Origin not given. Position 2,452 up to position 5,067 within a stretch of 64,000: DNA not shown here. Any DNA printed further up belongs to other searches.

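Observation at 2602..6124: Orphan VirD4/TraG coupling protein next to a pentapeptide-repeat protein: candidate type IV effector pair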

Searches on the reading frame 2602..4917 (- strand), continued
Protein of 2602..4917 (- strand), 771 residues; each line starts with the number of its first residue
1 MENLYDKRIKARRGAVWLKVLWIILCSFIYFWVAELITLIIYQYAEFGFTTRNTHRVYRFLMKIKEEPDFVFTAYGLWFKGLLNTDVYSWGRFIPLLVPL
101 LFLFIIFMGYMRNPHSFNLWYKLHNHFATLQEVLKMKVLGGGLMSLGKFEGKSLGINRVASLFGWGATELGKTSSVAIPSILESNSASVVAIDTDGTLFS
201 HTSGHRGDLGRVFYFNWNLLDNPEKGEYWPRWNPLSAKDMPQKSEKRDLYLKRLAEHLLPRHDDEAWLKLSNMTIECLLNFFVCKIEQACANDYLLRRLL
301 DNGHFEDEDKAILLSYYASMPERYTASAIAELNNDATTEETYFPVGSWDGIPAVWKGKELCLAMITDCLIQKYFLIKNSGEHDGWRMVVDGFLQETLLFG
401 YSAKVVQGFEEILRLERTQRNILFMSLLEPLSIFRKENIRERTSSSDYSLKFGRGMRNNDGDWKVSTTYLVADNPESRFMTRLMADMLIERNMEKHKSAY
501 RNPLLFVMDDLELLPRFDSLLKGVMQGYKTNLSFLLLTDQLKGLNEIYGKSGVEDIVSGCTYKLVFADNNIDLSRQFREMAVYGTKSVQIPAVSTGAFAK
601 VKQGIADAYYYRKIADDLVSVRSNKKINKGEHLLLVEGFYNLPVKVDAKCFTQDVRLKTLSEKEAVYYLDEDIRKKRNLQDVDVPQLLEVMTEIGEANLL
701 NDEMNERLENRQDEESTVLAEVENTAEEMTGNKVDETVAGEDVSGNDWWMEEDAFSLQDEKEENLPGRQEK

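Call 23: search_solved_structures(query=A1, max_evalue=1, show_alignments=3)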
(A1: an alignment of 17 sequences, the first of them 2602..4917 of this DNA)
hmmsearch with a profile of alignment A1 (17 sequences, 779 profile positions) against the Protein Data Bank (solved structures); distinct sequences matched with E-value up to 1: 3.
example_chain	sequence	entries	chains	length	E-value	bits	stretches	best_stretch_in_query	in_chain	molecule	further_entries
8dol_A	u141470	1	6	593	2e-05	26.3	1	434-588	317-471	Cag pathogenicity island protein (Cag5)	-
5c8j_I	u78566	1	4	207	0.062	14.7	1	15-118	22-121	Protein MJ0480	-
5gy3_A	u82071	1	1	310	0.42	12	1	224-290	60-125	Glucanase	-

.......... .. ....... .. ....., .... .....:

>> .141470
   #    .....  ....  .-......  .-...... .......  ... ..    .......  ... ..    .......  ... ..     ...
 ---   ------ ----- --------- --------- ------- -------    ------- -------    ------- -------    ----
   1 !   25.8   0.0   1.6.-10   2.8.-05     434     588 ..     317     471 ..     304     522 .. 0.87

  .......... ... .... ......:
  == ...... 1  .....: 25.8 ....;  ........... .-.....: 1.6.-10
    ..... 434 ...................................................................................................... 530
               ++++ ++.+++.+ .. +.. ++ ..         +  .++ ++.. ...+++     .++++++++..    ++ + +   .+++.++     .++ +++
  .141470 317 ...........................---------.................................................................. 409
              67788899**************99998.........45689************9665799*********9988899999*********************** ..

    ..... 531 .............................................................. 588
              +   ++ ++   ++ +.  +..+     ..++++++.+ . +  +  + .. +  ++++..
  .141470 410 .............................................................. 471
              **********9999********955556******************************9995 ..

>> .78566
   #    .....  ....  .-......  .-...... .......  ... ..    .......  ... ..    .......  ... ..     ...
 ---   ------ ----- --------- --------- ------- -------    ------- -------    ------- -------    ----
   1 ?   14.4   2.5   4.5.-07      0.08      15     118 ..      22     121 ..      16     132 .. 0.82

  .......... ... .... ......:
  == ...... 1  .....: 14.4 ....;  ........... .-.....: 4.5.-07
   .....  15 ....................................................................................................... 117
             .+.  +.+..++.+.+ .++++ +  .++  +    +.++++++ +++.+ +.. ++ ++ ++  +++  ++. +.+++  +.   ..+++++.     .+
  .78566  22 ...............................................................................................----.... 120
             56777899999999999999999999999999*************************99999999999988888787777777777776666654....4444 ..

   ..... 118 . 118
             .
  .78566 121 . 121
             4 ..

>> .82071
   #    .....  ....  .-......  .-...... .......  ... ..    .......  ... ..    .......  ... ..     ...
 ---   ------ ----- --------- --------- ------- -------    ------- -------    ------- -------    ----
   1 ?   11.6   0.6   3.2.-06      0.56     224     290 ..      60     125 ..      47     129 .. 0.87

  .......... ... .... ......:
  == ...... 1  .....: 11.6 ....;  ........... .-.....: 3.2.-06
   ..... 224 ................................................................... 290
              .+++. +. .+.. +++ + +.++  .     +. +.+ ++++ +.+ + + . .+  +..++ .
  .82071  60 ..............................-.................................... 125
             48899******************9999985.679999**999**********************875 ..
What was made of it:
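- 2602..4917 (-): Third gene: a 771-aa T4CP-like membrane ATPase. A profile search of the PDB gives Cagbeta at E 2e-5 (call 23).
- Tried and rejected: Only the profile reached Cagbeta (call 23).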

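Call 34: search_protein_families(library=padloc, proteins=[window:2602-4917:-], max_evalue=0.01)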
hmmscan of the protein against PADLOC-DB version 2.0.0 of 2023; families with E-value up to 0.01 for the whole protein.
window:2602-4917:- (771 aa): 0 families

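Call 40: find_encoding_contigs(protein=P0102, flank=10000, max_places=2)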
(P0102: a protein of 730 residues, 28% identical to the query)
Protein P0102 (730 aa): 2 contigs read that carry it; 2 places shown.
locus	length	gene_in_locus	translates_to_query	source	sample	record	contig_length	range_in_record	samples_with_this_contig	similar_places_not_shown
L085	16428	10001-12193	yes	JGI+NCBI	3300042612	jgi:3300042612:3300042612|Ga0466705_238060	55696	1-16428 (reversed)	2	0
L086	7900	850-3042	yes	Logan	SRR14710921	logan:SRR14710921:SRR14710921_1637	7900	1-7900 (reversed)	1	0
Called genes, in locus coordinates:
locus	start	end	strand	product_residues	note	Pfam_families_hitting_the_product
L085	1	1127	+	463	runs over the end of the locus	PF00005:ABC_tran (faint), PF01926:MMR_HSR1, PF02421:FeoB_N, PF08477:Roc (weak), PF00009:GTP_EFTU, PF01926:MMR_HSR1, PF02421:FeoB_N, PF14714:KH_dom-like, +5 more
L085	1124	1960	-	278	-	-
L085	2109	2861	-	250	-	PF13036:LpoB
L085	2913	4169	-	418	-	-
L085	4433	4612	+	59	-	-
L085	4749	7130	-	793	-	PF04760:IF2_N, PF00009:GTP_EFTU, PF00071:Ras, PF01926:MMR_HSR1, PF02421:FeoB_N (weak), PF08477:Roc (weak), PF22042:EF-G_D2, PF11987:IF-2, +1 more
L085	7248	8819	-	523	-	PF08529:NusA_N, PF00575:S1 (weak), PF13184:KH_NusA_1st, PF26594:KH_NusA_2nd, PF14520:HHH_5 (faint)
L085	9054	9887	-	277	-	PF04452:Methyltrans_RNA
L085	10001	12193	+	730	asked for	PF02534:T4SS-DNA_transf, PF10412:TrwB_AAD_bind, PF12696:TraG-D_C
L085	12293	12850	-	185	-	-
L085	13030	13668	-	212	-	-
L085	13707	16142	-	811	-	-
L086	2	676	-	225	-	?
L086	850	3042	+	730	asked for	PF02534:T4SS-DNA_transf, PF10412:TrwB_AAD_bind, PF12696:TraG-D_C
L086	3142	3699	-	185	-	-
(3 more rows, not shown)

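Call 41: find_encoding_contigs(protein=P0100, flank=10000, max_places=2)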
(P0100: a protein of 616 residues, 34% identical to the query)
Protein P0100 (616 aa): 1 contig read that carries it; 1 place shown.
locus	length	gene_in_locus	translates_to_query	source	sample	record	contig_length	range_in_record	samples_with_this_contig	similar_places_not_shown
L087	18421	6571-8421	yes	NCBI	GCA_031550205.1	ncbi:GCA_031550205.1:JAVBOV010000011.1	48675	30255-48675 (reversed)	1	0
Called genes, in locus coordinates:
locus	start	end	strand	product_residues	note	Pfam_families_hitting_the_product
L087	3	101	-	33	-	?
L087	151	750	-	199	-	-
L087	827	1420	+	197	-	PF02631:RecX_HTH2 (weak)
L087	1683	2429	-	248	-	PF01416:PseudoU_synth_1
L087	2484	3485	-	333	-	PF01408:GFO_IDH_MocA, PF02423:OCD_Mu_crystall, PF02629:CoA_binding (weak), PF03446:NAD_binding_2 (weak), PF22725:GFO_IDH_MocA_C3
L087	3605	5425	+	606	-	-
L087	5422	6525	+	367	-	PF00805:Pentapeptide (weak), PF13599:Pentapeptide_4, PF25296:Decapeptide, PF13576:Pentapeptide_3 (weak), PF00805:Pentapeptide, PF13599:Pentapeptide_4 (weak), PF00805:Pentapeptide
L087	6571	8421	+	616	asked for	PF02534:T4SS-DNA_transf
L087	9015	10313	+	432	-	PF00158:Sigma54_activat (faint), PF05496:RuvB_N, PF00004:AAA, PF07728:AAA_5 (faint), PF13173:AAA_14 (faint), PF16193:AAA_assoc_2, PF12002:MgsA_C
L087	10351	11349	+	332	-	PF00849:PseudoU_synth_2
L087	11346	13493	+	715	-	PF05170:AsmA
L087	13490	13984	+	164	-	PF07542:ATP12 (weak)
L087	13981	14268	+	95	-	PF00708:Acylphosphatase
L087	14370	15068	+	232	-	-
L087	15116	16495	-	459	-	PF01136:Peptidase_U32, PF16325:Peptidase_U32_C (weak)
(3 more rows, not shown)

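Call 48: search_protein_families(library=pfam, proteins=[L015:12307-13578:+, L029:5292-6575:+, L032:12419-13756:+, L036:8282-9637:+, L036:9634-10932:+], max_evalue=1)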
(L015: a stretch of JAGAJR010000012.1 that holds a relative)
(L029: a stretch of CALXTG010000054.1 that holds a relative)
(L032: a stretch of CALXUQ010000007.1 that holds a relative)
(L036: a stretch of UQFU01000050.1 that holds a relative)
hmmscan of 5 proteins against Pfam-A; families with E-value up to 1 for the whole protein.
L015:12307-13578:+ (423 aa): 0 families

L029:5292-6575:+ (427 aa): 0 families

L032:12419-13756:+ (445 aa): 2 families
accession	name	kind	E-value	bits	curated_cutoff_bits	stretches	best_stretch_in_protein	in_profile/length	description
PF10070.14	DabA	-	0.0073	15.2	25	1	154-253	133-234/747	Probable inorganic carbon transporter subunit DabA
PF21263.2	Acyl-CoA-dh_C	-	0.042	14.6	27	1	190-243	10-64/96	Acyl-CoA dehydrogenase, C-terminal domain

L036:8282-9637:+ (451 aa): 1 family
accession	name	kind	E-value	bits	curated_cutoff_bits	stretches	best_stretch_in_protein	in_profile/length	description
PF07445.17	PriC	-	0.41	10.9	23.3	0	190-280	41-128/174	Primosomal replication protein priC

L036:9634-10932:+ (432 aa): 1 family
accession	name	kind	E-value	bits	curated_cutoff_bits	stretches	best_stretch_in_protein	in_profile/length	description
PF23289.1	Spectrin_5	-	0.15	12.6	27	0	379-414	37-71/80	Guanine nucleotide exchange factor DBS-like, spectrin-like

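Call 58: predict_structure(alignment_id=A5)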
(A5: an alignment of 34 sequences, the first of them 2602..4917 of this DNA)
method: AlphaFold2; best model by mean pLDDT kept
length: 771 residues; sequences in the alignment: 34
mean_pLDDT: 82.6   pTM: 0.76
mean pLDDT of the five models: 82.6, 82.3, 80.5, 80.0, 80.0
residues with pLDDT >= 90: 390; 70-90: 238; 50-70: 61; < 50: 82
segments of 3 or more residues with pLDDT < 50: 1-4, 591-605, 710-754, 756-771
pLDDT, mean of each block of 10 residues (from residue 1): 52 73 83 88 88 88 90 88 80 85 77 55 73 89 92 92 90 94 96 95 96 95 93 94 89 92 85 96 96 95 93 95 93 91 93 93 94 79 85 95 94 93 88 92 94 89 94 95 96 74 94 95 91 95 92 90 91 89 65 43 55 84 70 88 89 94 94 90 88 69 57 46 39 27 38 43 35 37
secondary structure, 60 per line:
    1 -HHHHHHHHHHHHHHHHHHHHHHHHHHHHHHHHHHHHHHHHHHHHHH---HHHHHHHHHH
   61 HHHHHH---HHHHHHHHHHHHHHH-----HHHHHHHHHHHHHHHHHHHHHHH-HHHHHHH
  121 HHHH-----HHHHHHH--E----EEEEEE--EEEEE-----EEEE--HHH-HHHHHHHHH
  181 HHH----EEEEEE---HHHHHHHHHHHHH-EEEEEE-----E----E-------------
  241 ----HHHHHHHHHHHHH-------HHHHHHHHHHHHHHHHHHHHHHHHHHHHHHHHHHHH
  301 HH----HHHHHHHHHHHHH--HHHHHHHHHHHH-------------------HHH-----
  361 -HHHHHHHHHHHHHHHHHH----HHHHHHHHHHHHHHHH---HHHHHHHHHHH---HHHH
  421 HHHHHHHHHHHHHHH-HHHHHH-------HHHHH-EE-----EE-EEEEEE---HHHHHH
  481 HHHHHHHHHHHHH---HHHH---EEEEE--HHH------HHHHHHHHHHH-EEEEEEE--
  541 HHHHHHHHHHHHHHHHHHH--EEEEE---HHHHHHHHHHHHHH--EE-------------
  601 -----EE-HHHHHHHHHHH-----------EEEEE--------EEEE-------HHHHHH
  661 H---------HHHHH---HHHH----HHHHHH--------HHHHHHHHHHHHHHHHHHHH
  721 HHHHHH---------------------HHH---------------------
elements in order (helices of 4 or more, strands of 3 or more residues): H2-47 H51-66 H70-84 H90-112 H114-124 H130-136 E144-149 E152-156 E162-165 H172-183 E188-193 H197-209 E211-216 H245-257 H265-302 H307-319 H322-333 H362-379 H384-399 H403-413 H417-435 H437-442 H450-454 E466-471 H475-493 H497-500 E504-508 H520-530 E532-538 H541-559 E562-566 H570-583 H609-619 E631-635 E644-647 H655-661 H671-675 H679-682 H687-692 H701-726
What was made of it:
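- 2602..4917 (-): The AF2 model has pLDDT 82.6 (call 58).
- On Type IV coupling protein (VirD4/TraG/TrwB, PF02534): Helices are present in the AF2 model (call 58).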

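Call 60: fold_search(model_id=the predicted structure, library=pdb)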
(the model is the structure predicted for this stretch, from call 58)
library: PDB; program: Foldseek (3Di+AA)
matches with E <= 10: 356; with E <= 0.001: 76
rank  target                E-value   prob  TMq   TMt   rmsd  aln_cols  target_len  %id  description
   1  8dol_A                5.0e-14  1.00  0.45  0.63  14.8       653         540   12  Mechanism of regulation of the Helicobacter pylori Cagbeta ATPase by CagZ (released 2023-02-15)
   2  8dol_D                8.5e-14  1.00  0.44  0.63  15.4       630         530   12  Mechanism of regulation of the Helicobacter pylori Cagbeta ATPase by CagZ (released 2023-02-15)
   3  8dol_C                4.1e-13  1.00  0.43  0.64  12.9       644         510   13  Mechanism of regulation of the Helicobacter pylori Cagbeta ATPase by CagZ (released 2023-02-15)
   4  8dol_F                5.5e-13  1.00  0.43  0.62  15.9       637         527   14  Mechanism of regulation of the Helicobacter pylori Cagbeta ATPase by CagZ (released 2023-02-15)
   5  8dol_B                6.3e-13  1.00  0.41  0.61  11.9       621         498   12  Mechanism of regulation of the Helicobacter pylori Cagbeta ATPase by CagZ (released 2023-02-15)
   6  1e9s_L                2.0e-08  1.00  0.36  0.61   9.5       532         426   12  Bacterial conjugative coupling protein TrwBdeltaN70. Unbound monoclinic form. (released 2001-02-06)
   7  1e9s_M                2.0e-08  1.00  0.36  0.62   9.5       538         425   14  Bacterial conjugative coupling protein TrwBdeltaN70. Unbound monoclinic form. (released 2001-02-06)
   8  1gl6_E                2.5e-08  1.00  0.34  0.60   8.4       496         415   13  Plasmid coupling protein TrwB in complex with the non-hydrolysable GTP analogue GDPNP (released 2002-05-16)
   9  1gl7_G                5.0e-08  1.00  0.36  0.62   8.4       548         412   12  Plasmid coupling protein TrwB in complex with the non-hydrolisable ATP-analogue ADPNP. (released 2002-05-16)
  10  1e9s_I                5.2e-08  1.00  0.34  0.58   9.3       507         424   12  Bacterial conjugative coupling protein TrwBdeltaN70. Unbound monoclinic form. (released 2001-02-06)
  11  1e9r_A                5.2e-08  1.00  0.32  0.56   9.4       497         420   13  Bacterial conjugative coupling protein TrwBdeltaN70. Trigonal form in complex with sulphate. (released 2001-02-06)
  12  1e9r_D                5.5e-08  1.00  0.32  0.56   9.3       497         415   13  Bacterial conjugative coupling protein TrwBdeltaN70. Trigonal form in complex with sulphate. (released 2001-02-06)
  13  1e9r_G                5.7e-08  1.00  0.35  0.61   9.3       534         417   13  Bacterial conjugative coupling protein TrwBdeltaN70. Trigonal form in complex with sulphate. (released 2001-02-06)
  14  1e9s_D                6.9e-08  1.00  0.36  0.63   8.9       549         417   12  Bacterial conjugative coupling protein TrwBdeltaN70. Unbound monoclinic form. (released 2001-02-06)
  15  1gl7_A                8.4e-08  1.00  0.34  0.60   8.3       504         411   12  Plasmid coupling protein TrwB in complex with the non-hydrolisable ATP-analogue ADPNP. (released 2002-05-16)
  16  1gl6_B                8.4e-08  1.00  0.34  0.59   9.3       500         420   13  Plasmid coupling protein TrwB in complex with the non-hydrolysable GTP analogue GDPNP (released 2002-05-16)
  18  1gki_F                9.7e-08  1.00  0.36  0.62   9.1       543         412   12  Plasmid coupling protein TrwB in complex with ADP and Mg2+. (released 2002-05-16)
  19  1gl6_A                9.7e-08  1.00  0.36  0.62   9.1       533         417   14  Plasmid coupling protein TrwB in complex with the non-hydrolysable GTP analogue GDPNP (released 2002-05-16)
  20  1e9s_E                1.0e-07  1.00  0.34  0.59   9.5       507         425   12  Bacterial conjugative coupling protein TrwBdeltaN70. Unbound monoclinic form. (released 2001-02-06)
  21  1e9s_A                1.1e-07  1.00  0.36  0.60   9.6       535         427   13  Bacterial conjugative coupling protein TrwBdeltaN70. Unbound monoclinic form. (released 2001-02-06)
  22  1gki_G                1.2e-07  1.00  0.36  0.63   8.8       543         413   12  Plasmid coupling protein TrwB in complex with ADP and Mg2+. (released 2002-05-16)
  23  1e9s_F                1.2e-07  1.00  0.36  0.61   9.6       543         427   13  Bacterial conjugative coupling protein TrwBdeltaN70. Unbound monoclinic form. (released 2001-02-06)
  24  1gl6_G                1.2e-07  1.00  0.36  0.63   9.0       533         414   13  Plasmid coupling protein TrwB in complex with the non-hydrolysable GTP analogue GDPNP (released 2002-05-16)
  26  1e9s_K                1.6e-07  1.00  0.37  0.64   8.5       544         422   12  Bacterial conjugative coupling protein TrwBdeltaN70. Unbound monoclinic form. (released 2001-02-06)
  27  1gki_B                1.6e-07  1.00  0.33  0.57   9.4       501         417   13  Plasmid coupling protein TrwB in complex with ADP and Mg2+. (released 2002-05-16)
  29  1e9s_J                2.0e-07  1.00  0.35  0.60   8.8       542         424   13  Bacterial conjugative coupling protein TrwBdeltaN70. Unbound monoclinic form. (released 2001-02-06)
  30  1gki_E                2.2e-07  1.00  0.33  0.58   8.9       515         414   12  Plasmid coupling protein TrwB in complex with ADP and Mg2+. (released 2002-05-16)
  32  1gki_A                2.3e-07  1.00  0.37  0.63   8.7       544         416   12  Plasmid coupling protein TrwB in complex with ADP and Mg2+. (released 2002-05-16)
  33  1e9s_G                2.4e-07  1.00  0.36  0.61   9.7       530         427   14  Bacterial conjugative coupling protein TrwBdeltaN70. Unbound monoclinic form. (released 2001-02-06)
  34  1e9s_B                2.5e-07  1.00  0.36  0.61   9.4       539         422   12  Bacterial conjugative coupling protein TrwBdeltaN70. Unbound monoclinic form. (released 2001-02-06)
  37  1gki_D                2.9e-07  1.00  0.33  0.57   9.3       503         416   13  Plasmid coupling protein TrwB in complex with ADP and Mg2+. (released 2002-05-16)
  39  1e9s_H                3.4e-07  1.00  0.36  0.61   9.6       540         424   12  Bacterial conjugative coupling protein TrwBdeltaN70. Unbound monoclinic form. (released 2001-02-06)
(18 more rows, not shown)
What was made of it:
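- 2602..4917 (-): Foldseek gives Cagbeta 8dol at E 5e-14 (TMt 0.63) and TrwB at E 2e-8 (TMt ~0.6) (call 60).
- On Type IV coupling protein (VirD4/TraG/TrwB, PF02534): Foldseek gives 8dol at E 5e-14 (TMt 0.63) and 1e9s/1gl6/1gki at E ~2e-8 (TMt 0.56-0.66) (call 60).
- On FtsK/SpoIIIE DNA translocase: The structural neighbours are T4CPs first (call 60).
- HerA, TdpA and DndH appear among the Foldseek hits (call 60). DndH, TdpA and SIR2-HerA appear among the weaker Foldseek matches (call 60).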

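Call 68: search_dna_similar(query=window:2602-4917:-, collection=plasmids, mode=protein, max_evalue=0.001, max_rows=12)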
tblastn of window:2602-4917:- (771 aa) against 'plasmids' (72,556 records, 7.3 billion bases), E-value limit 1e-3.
Records with a match: 26; places in all: 26; records where one place covers at least 80% of the query: 1.
Best place of each record, by identity: <60% 26.
By first word of the organism name: Escherichia 7; Mesorhizobium 4; Salmonella 3; Klebsiella 2; Rhizobium 2; Erythrobacter 1; Sphingosinicella 1; Thalassospira 1; Microvirga 1; Magnetospira 1; and 3 more.
By predicted mobility (MOB-suite, as given by PLSDB): conjugative 20; non-mobilizable 4; mobilizable 2.
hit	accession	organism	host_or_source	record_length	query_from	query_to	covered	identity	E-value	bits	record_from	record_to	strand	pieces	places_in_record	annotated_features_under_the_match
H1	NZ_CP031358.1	Erythrobacter aureus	marine sediment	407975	20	702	89%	21.3%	7e-31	138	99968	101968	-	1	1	type IV secretory system conjugative DNA transfer family protein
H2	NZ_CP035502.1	Sphingosinicella sp. BN140058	Cell culture,soil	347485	135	680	71%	22.1%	1e-30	138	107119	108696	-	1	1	type IV secretory system conjugative DNA transfer family protein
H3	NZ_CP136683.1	Thalassospira lucentensis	Macrocystis pyrifera gametophyte,Whole ...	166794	120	657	52%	24.3%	1e-12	130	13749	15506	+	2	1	type IV secretory system conjugative DNA transfer family protein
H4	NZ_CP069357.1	Microvirga sp. VF16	Vachellia farnesiana,Cell culture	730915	228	654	55%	21.3%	3e-15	88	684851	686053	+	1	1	type IV secretory system conjugative DNA transfer family protein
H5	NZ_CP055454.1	Klebsiella pneumoniae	culture,Freshwater sample from ...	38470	231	632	52%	21.2%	4e-5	55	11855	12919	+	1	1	type IV secretory system conjugative DNA transfer family protein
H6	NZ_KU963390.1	Escherichia coli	-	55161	231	632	52%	21.2%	4e-5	55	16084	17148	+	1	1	type IV secretory system conjugative DNA transfer family protein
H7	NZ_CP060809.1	Klebsiella variicola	Homo sapiens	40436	231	632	52%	21.2%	4e-5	55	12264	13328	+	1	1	type IV secretory system conjugative DNA transfer family protein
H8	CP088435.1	Escherichia coli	Homo sapiens,blood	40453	231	632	52%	21.2%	4e-5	55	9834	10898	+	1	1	type IV secretory system conjugative DNA transfer family protein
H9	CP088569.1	Escherichia coli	Homo sapiens,blood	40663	231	632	52%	21.2%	4e-5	55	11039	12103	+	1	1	type IV secretory system conjugative DNA transfer family protein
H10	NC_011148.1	Salmonella enterica subsp. enterica serovar Agona str. SL483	-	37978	231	632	52%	21.0%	4e-5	55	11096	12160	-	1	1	type IV secretory system conjugative DNA transfer family protein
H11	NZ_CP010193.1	Escherichia coli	mouse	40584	231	632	52%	21.0%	2e-4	53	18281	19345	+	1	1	type IV secretory system conjugative DNA transfer family protein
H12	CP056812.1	Escherichia coli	culture,Wastewater effluent sample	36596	231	632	52%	20.7%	5e-5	55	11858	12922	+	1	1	type IV secretory system conjugative DNA transfer family protein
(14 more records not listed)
